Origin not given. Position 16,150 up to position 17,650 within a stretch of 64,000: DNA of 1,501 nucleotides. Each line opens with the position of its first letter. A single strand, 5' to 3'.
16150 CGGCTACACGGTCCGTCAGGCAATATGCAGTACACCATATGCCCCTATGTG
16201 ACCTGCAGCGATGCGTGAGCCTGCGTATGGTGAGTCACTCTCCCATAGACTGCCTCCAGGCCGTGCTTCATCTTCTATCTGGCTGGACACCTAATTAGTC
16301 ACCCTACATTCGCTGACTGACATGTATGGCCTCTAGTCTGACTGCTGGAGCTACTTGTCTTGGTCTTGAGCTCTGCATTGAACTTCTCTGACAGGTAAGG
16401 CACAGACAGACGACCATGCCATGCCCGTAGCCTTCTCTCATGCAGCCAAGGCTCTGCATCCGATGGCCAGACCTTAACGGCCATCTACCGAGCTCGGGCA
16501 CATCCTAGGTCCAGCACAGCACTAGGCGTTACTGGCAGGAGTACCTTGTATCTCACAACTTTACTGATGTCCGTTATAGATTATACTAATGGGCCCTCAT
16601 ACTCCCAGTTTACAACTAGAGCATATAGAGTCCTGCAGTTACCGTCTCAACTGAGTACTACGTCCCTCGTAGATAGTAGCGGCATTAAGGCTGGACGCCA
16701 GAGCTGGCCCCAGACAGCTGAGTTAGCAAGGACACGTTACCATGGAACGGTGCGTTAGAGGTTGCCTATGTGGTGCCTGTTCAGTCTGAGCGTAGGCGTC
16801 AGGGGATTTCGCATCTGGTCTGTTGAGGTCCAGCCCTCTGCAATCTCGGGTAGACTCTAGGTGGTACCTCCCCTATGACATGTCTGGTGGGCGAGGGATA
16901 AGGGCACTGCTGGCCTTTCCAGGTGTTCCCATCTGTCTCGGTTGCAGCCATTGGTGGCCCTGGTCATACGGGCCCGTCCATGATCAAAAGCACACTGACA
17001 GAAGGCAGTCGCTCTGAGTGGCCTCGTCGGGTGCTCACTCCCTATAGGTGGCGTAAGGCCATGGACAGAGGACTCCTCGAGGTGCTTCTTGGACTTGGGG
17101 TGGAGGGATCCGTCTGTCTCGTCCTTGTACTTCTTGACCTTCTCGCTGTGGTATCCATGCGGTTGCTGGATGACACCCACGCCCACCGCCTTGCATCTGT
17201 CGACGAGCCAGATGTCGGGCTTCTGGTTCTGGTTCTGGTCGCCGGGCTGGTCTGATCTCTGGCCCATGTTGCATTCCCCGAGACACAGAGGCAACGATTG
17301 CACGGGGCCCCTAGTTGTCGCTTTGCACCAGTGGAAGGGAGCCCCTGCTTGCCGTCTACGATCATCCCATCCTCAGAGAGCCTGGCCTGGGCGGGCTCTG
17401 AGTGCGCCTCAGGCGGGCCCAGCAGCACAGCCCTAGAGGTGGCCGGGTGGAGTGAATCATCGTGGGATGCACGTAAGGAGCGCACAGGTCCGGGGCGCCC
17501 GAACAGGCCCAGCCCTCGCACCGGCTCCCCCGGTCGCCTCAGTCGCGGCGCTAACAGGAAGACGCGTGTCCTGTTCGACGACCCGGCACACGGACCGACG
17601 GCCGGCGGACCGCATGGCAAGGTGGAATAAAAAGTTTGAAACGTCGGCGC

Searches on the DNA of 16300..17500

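Call 89: search_rna_families(source=window, start=16300, end=17500, threshold=evalue, max_evalue=1)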
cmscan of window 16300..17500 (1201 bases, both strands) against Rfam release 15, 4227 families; matches with E-value up to 1: 0.
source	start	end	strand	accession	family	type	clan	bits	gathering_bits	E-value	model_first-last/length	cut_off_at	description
